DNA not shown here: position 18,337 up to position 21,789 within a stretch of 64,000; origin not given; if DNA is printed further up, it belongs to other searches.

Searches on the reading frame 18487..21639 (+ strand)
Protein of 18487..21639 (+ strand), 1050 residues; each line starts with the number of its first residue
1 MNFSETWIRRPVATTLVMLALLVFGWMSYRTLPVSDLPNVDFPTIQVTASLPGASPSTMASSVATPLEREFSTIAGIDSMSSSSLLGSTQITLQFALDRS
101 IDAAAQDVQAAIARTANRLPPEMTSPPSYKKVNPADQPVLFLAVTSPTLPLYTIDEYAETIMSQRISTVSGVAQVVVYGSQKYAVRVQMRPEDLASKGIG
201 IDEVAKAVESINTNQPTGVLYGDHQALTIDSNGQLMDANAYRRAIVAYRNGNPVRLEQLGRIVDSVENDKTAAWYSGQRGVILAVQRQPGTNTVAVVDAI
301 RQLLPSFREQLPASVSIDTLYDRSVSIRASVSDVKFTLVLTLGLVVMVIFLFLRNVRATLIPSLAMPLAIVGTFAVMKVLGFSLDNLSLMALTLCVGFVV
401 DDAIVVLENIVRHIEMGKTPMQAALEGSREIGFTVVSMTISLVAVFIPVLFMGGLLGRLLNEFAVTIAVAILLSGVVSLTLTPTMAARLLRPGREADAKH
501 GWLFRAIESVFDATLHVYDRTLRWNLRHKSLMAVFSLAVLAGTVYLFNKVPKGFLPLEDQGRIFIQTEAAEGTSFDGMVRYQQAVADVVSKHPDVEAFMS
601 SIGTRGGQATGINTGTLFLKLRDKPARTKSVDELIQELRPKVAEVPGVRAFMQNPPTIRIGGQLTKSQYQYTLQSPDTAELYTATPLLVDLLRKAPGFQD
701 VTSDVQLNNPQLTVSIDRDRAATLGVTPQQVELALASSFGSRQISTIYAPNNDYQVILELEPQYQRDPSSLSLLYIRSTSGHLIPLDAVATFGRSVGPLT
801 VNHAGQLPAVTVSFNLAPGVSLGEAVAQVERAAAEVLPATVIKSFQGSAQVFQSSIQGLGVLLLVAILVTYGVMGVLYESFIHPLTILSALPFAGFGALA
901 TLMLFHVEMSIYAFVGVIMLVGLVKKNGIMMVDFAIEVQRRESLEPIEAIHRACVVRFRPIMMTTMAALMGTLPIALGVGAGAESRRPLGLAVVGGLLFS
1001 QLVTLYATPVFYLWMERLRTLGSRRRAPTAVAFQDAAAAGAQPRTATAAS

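Call 9: search_protein_families(library=ncbifam, proteins=[window:18487-21639:+], max_evalue=0.1)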
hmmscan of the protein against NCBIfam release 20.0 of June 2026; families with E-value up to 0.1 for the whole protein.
window:18487-21639:+ (1050 aa): 25 families
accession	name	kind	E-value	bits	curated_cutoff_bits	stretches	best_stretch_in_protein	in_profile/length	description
NF033617.1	RND_permease_2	subfamily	0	1216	1250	1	5-1017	2-1009/1009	multidrug efflux RND transporter permease subunit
NF007798.0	PRK10503.1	equivalog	0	1102.6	1584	1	4-1025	13-1032/1040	MdtB/MuxB family multidrug efflux RND transporter permease subunit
NF007905.0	PRK10614.1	equivalog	0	1098.3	1774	1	1-1027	1-1020/1025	multidrug efflux RND transporter permease subunit MdtC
NF000282.2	RND_permease_1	subfamily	2.6e-210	701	1250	1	5-1017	2-1029/1029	multidrug efflux RND transporter permease subunit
TIGR00915.1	2A0602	subfamily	2.6e-187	624.9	940.35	1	4-1020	2-1033/1050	efflux RND transporter permease subunit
NF007133.0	PRK09579.1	equivalog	1.8e-177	591.9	1763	1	1-1016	1-1003/1017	multidrug efflux RND transporter permease subunit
NF007131.0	PRK09577.1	equivalog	4.8e-145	484.8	1768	1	7-1031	5-1038/1045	multidrug efflux RND transporter permease subunit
NF007842.1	PRK10555.1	equivalog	2.2e-139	466.1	1854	1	6-1017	4-1028/1036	multidrug efflux RND transporter permease AcrD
NF000037.1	RND_perm_OqxB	exception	1.5e-132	443.5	2200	1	1-1020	1-1039/1050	multidrug efflux RND transporter permease subunit OqxB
NF011706.2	PRK15127.1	equivalog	2.3e-124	416.5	2150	1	7-1017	5-1031/1049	multidrug efflux RND transporter permease subunit AcrB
TIGR00914.1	2A0601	subfamily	1e-116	391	701.45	1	16-1023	18-1043/1051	CusA/CzcA family heavy metal efflux RND transporter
TIGR00916.1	2A0604s01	subfamily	9e-09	35.3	148.6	1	339-478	93-230/231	SecD/SecF family protein translocase subunit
TIGR00921.1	2A067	subfamily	1.1e-07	30.4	351.9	1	332-487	192-344/733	hydrophobe/amphiphile efflux-3 (HAE3) family transporter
TIGR01129.1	secD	equivalog_domain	2.8e-07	30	244.4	1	337-484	250-395/397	protein translocase subunit SecD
NF009583.0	PRK13024.1-3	subfamily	2.2e-06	26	721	1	341-547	286-481/755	protein translocase subunit SecDF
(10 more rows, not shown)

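Call 39: find_related_loci(query=window:18487-21639:+, collection=genome_contigs, flank=10000)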
Query window:18487-21639:+ (1050 aa) in genome_contigs; peptide patterns used: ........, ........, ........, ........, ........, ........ (x = any residue, [..] = any of these).
600 stretches matched a pattern (row limit reached: there are more); 596 encode a relative of the query (tblastn E <= 1e-3); the best 80 are kept; 80 distinct loci.
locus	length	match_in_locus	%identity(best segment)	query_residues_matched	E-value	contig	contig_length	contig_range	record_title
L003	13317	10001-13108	72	1-1027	0e+0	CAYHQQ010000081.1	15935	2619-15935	MAG TPA_asm: uncultured Phycisphaeraceae bacterium isolate ERP119705_co14_540 genome assembly, contig: NODE_4035_length_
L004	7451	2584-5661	66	1-1025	0e+0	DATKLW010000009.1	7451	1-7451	MAG TPA_asm: Thermoanaerobaculia bacterium isolate SMAG_U14695 k141_8979, whole genome shotgun sequence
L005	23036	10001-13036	64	1-1016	0e+0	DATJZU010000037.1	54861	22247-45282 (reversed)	MAG TPA_asm: Thermoanaerobaculia bacterium isolate SMAG_U15186 k141_2986021, whole genome shotgun sequence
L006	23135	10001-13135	65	1-1050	0e+0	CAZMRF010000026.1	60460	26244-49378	MAG TPA_asm: uncultured Acidobacteriota bacterium isolate SRP119689_co1_145 genome assembly, contig: NODE_548_length_604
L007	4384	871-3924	65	2-1024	0e+0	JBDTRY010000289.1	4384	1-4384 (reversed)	MAG: Acidobacteriota bacterium isolate cluster3_bin.258 NODE_118801_length_4384_cov_9.800416, whole genome shotgun seque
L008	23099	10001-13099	62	1-1042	0e+0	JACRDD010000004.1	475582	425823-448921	MAG: Desulfobacterales bacterium isolate NC_groundwater_1663_Pr3_B-0.1um_60_182 SR-2_scaffold_141_332173, whole genome s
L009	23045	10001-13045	65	1-1018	0e+0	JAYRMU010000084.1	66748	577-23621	MAG: Thermoanaerobaculia bacterium isolate XM2_XAASGE4bin.10 k141_1544165, whole genome shotgun sequence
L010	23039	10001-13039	65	1-1019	0e+0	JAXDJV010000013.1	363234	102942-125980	MAG: Acidobacteriota bacterium isolate BP_58 scaffold_3856925, whole genome shotgun sequence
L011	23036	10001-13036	63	1-1016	0e+0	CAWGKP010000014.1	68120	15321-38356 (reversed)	MAG: uncultured Acidobacteriota bacterium isolate MFD00822.bin.2.174 genome assembly, contig: contig_72539, whole genome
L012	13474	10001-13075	61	1-1026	0e+0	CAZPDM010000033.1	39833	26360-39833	MAG TPA_asm: uncultured Planctomycetota bacterium isolate binchicken_co22_255 genome assembly, contig: NODE_1062_length_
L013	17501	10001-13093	61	1-1032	0e+0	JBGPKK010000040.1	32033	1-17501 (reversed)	MAG: Vicinamibacteria bacterium isolate OBJ_0618_7090110_288 k141_6932200_length_32033_cov_45.5163, whole genome shotgun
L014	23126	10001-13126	60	1-1036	0e+0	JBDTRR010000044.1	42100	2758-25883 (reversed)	MAG: Acidobacteriota bacterium isolate cluster3_bin.251 NODE_2329_length_42100_cov_13.616030, whole genome shotgun seque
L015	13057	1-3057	61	22-1041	0e+0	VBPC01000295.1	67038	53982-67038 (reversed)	MAG: Candidatus Rokuibacteriota bacterium isolate AR_45 14_0927_12_20cm_scaffold_1880, whole genome shotgun sequence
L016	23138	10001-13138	64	1-1043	0e+0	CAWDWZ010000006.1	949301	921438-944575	MAG: Thermoanaerobaculia bacterium isolate MFD05942.bin.2.306 genome assembly, contig: contig_21461, whole genome shotgu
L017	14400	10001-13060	62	1-1024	0e+0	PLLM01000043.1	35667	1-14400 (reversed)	MAG: Phycisphaerales bacterium isolate fen_1362 73.20120800_E3X.35_contig_2855, whole genome shotgun sequence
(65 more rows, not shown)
